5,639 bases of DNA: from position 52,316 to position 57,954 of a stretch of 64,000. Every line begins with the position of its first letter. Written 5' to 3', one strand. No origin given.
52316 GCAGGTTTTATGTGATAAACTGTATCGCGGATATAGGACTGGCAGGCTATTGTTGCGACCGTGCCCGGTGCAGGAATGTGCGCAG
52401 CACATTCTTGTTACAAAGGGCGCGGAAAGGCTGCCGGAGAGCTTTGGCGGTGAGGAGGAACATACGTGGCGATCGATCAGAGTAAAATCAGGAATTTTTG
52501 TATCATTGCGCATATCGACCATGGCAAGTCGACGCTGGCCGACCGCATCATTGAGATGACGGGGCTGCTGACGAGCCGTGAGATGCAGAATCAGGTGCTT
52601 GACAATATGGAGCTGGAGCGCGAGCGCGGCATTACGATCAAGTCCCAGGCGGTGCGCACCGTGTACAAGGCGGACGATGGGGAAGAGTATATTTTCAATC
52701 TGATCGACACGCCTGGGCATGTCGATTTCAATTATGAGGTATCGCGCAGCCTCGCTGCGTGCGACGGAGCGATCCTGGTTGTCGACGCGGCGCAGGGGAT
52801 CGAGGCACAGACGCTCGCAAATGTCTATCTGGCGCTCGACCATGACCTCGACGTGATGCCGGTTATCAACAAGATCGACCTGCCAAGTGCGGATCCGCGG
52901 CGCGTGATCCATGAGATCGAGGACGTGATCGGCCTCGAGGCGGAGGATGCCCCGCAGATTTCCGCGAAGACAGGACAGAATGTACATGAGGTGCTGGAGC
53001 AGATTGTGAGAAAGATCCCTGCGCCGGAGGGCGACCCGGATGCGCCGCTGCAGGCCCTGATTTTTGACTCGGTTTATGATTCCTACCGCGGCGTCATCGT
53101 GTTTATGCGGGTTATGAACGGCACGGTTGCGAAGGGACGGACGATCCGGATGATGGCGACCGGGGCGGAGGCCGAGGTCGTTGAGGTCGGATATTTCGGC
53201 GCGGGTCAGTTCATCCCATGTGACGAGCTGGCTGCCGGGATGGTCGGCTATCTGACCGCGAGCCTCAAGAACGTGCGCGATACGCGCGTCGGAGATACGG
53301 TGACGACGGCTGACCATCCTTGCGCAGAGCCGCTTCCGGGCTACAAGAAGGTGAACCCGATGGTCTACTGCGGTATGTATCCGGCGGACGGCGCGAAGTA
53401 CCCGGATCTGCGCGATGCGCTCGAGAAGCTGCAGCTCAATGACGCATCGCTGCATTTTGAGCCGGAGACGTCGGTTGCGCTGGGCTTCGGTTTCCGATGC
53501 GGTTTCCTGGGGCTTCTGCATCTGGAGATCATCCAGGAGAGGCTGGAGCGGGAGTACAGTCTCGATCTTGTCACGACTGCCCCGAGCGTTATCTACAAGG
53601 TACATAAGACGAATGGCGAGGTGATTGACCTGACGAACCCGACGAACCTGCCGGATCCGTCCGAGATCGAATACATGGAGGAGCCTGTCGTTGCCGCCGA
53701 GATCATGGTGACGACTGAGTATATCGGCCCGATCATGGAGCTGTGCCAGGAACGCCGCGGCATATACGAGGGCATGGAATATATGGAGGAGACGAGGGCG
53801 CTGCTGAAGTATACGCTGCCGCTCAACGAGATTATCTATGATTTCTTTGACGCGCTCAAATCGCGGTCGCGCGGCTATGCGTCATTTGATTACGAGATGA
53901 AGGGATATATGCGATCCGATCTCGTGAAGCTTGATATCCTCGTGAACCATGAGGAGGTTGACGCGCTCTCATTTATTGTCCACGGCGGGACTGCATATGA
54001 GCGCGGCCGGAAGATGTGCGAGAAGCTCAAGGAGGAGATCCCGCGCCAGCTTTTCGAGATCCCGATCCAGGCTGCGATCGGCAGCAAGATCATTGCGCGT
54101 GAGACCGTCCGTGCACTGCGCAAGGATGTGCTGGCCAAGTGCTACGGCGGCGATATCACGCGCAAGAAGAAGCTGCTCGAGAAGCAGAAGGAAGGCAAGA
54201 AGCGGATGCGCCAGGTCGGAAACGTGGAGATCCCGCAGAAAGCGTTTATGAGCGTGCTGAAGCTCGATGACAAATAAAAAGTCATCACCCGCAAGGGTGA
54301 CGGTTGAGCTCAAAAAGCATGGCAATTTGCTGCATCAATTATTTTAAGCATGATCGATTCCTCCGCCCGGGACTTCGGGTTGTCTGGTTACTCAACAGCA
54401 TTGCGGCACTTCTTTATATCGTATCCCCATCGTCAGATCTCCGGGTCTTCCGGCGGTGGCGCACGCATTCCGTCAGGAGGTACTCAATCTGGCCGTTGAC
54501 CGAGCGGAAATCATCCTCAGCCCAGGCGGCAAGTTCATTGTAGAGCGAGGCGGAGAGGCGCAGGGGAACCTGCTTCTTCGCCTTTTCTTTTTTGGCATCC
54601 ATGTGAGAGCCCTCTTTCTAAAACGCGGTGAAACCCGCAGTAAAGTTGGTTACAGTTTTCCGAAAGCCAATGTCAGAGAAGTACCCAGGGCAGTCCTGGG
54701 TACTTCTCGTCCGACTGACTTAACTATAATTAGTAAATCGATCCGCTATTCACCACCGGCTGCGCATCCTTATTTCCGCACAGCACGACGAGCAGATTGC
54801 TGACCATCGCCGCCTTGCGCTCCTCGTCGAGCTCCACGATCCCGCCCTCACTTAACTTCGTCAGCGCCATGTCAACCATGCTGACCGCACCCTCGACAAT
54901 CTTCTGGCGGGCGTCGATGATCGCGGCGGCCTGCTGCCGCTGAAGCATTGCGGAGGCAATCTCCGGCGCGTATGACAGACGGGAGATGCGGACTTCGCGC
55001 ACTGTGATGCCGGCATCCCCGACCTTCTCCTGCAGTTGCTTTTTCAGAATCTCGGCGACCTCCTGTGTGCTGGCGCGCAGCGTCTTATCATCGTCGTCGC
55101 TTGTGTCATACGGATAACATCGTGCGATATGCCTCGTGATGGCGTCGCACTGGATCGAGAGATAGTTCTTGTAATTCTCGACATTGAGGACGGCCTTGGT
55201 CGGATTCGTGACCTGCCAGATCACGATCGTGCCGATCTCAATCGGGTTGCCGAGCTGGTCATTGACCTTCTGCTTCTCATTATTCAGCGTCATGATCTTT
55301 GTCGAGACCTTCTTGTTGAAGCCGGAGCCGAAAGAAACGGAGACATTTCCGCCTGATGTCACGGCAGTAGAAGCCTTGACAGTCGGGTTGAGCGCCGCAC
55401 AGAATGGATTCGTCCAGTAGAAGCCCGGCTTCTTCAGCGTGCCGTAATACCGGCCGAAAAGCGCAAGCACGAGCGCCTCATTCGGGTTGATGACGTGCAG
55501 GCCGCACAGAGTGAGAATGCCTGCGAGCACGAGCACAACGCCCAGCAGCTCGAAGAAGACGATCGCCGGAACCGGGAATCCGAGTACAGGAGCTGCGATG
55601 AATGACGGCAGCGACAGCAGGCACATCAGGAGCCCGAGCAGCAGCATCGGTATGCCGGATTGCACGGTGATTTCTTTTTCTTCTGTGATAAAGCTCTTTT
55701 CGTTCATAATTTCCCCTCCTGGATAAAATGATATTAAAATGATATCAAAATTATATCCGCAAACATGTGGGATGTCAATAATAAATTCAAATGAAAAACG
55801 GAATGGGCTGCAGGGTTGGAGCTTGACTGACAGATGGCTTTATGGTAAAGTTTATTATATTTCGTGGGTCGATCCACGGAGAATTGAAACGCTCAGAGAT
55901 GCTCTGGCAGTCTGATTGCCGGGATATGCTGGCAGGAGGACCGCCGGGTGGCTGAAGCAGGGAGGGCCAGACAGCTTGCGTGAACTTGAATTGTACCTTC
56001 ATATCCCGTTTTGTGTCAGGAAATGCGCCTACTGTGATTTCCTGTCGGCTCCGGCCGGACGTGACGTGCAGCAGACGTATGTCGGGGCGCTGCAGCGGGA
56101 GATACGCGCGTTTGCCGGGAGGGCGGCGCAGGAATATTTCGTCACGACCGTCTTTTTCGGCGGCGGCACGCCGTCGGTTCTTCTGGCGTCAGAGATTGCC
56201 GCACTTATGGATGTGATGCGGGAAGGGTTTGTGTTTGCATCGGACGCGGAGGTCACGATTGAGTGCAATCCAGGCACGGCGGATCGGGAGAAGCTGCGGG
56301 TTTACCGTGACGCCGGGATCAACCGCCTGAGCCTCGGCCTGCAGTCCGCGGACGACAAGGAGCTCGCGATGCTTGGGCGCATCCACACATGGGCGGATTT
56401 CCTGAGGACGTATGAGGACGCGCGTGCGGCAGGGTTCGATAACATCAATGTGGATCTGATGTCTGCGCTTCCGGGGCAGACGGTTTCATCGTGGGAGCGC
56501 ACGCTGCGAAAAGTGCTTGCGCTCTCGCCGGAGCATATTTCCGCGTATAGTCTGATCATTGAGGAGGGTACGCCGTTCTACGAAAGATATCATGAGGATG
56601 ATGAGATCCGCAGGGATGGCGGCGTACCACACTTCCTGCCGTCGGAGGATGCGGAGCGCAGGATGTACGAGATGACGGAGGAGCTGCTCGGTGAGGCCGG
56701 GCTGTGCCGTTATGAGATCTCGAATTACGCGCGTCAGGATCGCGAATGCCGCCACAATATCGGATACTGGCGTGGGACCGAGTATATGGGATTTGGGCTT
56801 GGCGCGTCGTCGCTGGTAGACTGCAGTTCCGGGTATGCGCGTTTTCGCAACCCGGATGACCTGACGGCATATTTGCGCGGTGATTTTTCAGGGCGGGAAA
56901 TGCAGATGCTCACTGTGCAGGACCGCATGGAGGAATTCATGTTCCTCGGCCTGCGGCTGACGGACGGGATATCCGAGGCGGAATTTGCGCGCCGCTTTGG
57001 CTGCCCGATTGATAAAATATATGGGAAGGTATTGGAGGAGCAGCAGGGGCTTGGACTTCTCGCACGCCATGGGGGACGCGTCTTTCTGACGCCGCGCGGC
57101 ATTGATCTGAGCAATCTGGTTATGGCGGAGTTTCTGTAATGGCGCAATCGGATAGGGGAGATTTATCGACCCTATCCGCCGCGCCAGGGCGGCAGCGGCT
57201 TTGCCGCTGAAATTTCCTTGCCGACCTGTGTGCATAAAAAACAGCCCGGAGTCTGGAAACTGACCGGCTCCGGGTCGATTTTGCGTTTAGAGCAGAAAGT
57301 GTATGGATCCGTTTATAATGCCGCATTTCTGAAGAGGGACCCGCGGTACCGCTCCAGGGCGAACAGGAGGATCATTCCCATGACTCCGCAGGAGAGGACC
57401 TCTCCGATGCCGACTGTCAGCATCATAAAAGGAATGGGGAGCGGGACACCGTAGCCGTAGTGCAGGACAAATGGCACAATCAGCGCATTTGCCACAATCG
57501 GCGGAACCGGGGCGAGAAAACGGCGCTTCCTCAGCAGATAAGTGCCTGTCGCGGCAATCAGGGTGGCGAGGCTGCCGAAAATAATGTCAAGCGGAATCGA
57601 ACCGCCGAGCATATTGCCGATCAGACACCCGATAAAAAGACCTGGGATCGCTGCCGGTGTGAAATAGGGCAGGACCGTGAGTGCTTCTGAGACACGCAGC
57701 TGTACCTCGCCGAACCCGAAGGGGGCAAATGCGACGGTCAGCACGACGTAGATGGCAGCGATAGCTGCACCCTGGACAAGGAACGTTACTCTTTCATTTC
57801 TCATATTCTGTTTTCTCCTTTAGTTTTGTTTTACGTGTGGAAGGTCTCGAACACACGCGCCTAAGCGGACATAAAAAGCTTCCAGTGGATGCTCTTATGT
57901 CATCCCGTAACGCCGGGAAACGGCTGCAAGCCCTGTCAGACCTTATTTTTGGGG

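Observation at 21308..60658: Unrecognised dispersed two-hairpin element of about 95 bp, 7 copies in 64 kb, with covarying stems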

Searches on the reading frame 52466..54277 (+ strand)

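Call 75: search_protein_families(library=pfam, proteins=[window:52466-54277:+], max_evalue=0.0001)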
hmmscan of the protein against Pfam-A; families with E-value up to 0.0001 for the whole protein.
window:52466-54277:+ (603 aa): 6 families
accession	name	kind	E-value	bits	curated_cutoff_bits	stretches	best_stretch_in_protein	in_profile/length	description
PF00009.33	GTP_EFTU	-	2.7e-55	187.3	26.5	1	7-185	2-187/188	Elongation factor Tu GTP binding domain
PF06421.17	LepA_C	-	1.9e-52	176.3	29.7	1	493-599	1-107/107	GTP-binding protein LepA C-terminus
PF00679.30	EFG_C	-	3.4e-23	81.9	27.9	1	405-490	3-87/89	Elongation factor G C-terminus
PF03144.31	GTP_EFTU_D2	-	1.3e-09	38.8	30.3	1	209-280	1-73/73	Elongation factor Tu domain 2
PF22042.2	EF-G_D2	-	2.2e-06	28.1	27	1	194-281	1-83/84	Elongation factor G domain 2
PF14492.12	EFG_III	-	3.7e-05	24.1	27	0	298-370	4-73/75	Elongation Factor G, domain III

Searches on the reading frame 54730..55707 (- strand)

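Call 75: search_protein_families(library=pfam, proteins=[window:54730-55707:-], max_evalue=0.0001)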
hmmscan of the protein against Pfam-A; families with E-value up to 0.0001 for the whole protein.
window:54730-55707:- (325 aa): 1 family
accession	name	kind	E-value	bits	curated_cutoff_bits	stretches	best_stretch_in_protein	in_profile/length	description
PF01145.31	Band_7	-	4.5e-27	95.7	23.6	1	72-272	2-173/176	SPFH domain / Band 7 family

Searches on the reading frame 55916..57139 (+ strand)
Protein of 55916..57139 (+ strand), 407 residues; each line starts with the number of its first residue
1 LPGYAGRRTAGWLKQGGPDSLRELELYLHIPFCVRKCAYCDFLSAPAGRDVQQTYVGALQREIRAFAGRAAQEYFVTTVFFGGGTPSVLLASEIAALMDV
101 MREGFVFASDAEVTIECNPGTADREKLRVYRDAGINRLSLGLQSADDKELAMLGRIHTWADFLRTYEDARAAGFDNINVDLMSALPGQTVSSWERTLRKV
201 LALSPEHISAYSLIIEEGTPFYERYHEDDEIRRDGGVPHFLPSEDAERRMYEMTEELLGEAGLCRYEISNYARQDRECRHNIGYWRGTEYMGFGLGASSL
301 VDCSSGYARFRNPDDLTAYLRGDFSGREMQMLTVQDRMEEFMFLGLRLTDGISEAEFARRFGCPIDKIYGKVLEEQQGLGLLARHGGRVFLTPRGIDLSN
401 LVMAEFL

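Call 13: search_protein_families(library=pfam, proteins=[window:55916-57139:+])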
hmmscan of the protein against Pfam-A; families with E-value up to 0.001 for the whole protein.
window:55916-57139:+ (407 aa): 2 families
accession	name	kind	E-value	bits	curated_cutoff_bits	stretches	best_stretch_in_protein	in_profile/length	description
PF04055.27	Radical_SAM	-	1.9e-29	103.4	29.5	1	28-199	2-165/166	Radical SAM superfamily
PF06969.22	HemN_C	-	2e-19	69.8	24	1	332-398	1-67/67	HemN C-terminal domain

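Call 62: find_homologous_proteins(query=window:55916-57139:+, max_evalue=1e-60)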
Query window:55916-57139:+ (407 aa): 7999 proteins with E <= 1e-60 among 8000 candidates; the best 120 are listed.
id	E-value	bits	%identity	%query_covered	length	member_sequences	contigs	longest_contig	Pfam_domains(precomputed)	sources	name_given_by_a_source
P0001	1.6e-260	882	100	95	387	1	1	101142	PF04055.28,PF06969.23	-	-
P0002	5.2e-230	782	89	95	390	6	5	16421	PF04055.28,PF06969.23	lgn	-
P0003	1.4e-226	770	88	95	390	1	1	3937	PF04055.28,PF06969.23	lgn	-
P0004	5.2e-172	591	69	95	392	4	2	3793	PF04055.28,PF06969.23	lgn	-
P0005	1.2e-169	583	68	95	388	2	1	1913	PF04055.28,PF06969.23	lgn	-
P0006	6.2e-168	577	64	76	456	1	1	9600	PF04055.28,PF06969.23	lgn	-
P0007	7.5e-167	574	67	95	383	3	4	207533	PF04055.28,PF06969.23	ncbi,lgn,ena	-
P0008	7.5e-167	574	60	95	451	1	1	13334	PF04055.28,PF06969.23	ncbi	-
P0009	2.1e-166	572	70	69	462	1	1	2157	PF04055.28,PF06969.23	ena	-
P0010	6.6e-166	570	67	95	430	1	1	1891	PF04055.28,PF06969.23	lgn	-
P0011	7.8e-166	570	67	95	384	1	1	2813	PF04055.28,PF06969.23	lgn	-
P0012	8.9e-166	570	66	95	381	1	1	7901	PF04055.28,PF06969.23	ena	-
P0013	1.7e-165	569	66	95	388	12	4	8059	PF04055.28,PF06969.23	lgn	-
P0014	4.0e-165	568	66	95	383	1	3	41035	PF04055.28,PF06969.23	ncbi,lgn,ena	-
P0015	5.3e-165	567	66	95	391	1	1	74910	PF04055.28,PF06969.23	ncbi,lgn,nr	ncbi:MAG: radical SAM family heme chaperone HemW [Lachnospiraceae bacterium]|nr:radical SAM family h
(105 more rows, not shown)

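Call 63: find_encoding_contigs(protein=P0002, flank=4000, max_places=6)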
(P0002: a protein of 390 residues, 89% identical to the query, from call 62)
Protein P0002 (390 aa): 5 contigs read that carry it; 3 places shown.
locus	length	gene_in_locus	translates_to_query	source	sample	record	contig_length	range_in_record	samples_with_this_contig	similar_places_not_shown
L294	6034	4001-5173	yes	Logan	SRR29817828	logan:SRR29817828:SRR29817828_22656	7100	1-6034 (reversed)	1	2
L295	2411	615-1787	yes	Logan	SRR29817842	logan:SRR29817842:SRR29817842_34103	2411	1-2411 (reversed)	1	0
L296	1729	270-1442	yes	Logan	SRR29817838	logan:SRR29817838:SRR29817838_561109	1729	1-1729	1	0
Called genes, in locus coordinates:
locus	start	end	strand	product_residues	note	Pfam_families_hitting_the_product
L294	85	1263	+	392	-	PF01656:CbiA (weak), PF02374:ArsA_ATPase, PF10609:ParA (faint), PF13614:AAA_31, PF17886:ArsA_HSP20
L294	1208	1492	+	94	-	-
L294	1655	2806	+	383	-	PF01656:CbiA (weak), PF02374:ArsA_ATPase, PF10609:ParA (faint), PF13614:AAA_31, PF17886:ArsA_HSP20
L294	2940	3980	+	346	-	PF08240:ADH_N, PF00107:ADH_zinc_N, PF13602:ADH_zinc_N_2 (weak)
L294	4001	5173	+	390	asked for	PF04055:Radical_SAM, PF06969:HemN_C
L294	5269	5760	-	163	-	PF06177:QueT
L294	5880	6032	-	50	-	?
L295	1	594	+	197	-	?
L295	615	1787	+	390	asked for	PF04055:Radical_SAM, PF06969:HemN_C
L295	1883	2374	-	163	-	PF06177:QueT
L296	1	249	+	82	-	?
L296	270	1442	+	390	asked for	PF04055:Radical_SAM, PF06969:HemN_C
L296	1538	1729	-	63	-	?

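Call 64: find_encoding_contigs(protein=P0003, flank=4000, max_places=4)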
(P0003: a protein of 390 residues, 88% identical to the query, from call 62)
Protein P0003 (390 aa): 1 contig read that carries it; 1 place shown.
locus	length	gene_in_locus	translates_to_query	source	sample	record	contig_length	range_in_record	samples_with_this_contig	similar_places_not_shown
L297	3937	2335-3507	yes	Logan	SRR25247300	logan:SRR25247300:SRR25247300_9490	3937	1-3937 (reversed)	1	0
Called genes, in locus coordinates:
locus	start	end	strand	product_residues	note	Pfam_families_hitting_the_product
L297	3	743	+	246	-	?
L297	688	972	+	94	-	-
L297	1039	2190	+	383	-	PF01656:CbiA (weak), PF02374:ArsA_ATPase, PF10609:ParA (faint), PF13614:AAA_31, PF17886:ArsA_HSP20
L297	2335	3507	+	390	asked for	PF04055:Radical_SAM, PF06969:HemN_C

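Call 66: find_encoding_contigs(protein=P0001, flank=10000, max_places=3)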
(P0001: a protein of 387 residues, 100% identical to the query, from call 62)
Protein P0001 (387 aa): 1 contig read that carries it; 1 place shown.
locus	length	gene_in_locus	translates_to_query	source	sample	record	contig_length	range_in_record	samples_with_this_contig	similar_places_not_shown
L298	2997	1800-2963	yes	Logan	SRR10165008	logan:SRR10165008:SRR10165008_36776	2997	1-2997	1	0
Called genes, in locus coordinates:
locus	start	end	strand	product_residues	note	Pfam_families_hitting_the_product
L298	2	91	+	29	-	?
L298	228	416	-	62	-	-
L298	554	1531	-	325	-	PF01145:Band_7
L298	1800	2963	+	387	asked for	PF04055:Radical_SAM, PF06969:HemN_C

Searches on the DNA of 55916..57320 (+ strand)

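Call 20: search_rna_families(source=window, start=57100, end=57320, threshold=evalue, max_evalue=10)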
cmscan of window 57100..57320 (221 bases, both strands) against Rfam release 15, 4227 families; matches with E-value up to 10: 2.
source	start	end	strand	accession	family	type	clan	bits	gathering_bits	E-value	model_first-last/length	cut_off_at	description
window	57234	57260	+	RF01326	CRISPR-DR13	Gene; CRISPR;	-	16.9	37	3.1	1-30/30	no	CRISPR RNA direct repeat element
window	57178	57212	+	RF03006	M23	Gene; sRNA;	-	14.4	41.2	3.2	7-51/53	no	M23 RNA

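Call 91: search_with_rna_model(model_id=R1, sources=[L294, L295, L296, L297, L298, L299, L300, L301], max_evalue=1)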
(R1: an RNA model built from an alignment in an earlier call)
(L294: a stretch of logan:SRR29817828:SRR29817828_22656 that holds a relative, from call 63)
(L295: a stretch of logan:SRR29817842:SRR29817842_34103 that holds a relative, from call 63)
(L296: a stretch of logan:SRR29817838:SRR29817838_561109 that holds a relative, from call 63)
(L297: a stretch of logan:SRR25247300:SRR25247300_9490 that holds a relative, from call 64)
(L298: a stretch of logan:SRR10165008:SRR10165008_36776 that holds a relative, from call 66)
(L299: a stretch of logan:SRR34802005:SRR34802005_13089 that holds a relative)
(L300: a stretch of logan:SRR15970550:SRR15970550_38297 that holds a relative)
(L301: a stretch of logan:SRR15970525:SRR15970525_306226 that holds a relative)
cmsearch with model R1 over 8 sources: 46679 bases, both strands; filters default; matches with E-value up to 1: 1.
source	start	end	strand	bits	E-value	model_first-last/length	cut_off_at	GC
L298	2970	2997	-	20.7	0.021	64-91/91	5'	0.46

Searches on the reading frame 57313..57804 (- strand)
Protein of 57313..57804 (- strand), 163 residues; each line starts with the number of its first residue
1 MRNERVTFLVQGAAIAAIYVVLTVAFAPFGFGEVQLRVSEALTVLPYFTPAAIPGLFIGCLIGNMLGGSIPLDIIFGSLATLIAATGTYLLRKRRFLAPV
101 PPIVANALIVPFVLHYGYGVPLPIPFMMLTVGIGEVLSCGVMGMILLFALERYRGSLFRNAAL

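Call 13: search_protein_families(library=pfam, proteins=[window:57313-57804:-])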
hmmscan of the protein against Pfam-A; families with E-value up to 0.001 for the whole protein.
window:57313-57804:- (163 aa): 1 family
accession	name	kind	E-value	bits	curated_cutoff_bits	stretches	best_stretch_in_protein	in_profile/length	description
PF06177.16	QueT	-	7.9e-51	172.5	33.7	1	9-151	1-140/141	QueT transporter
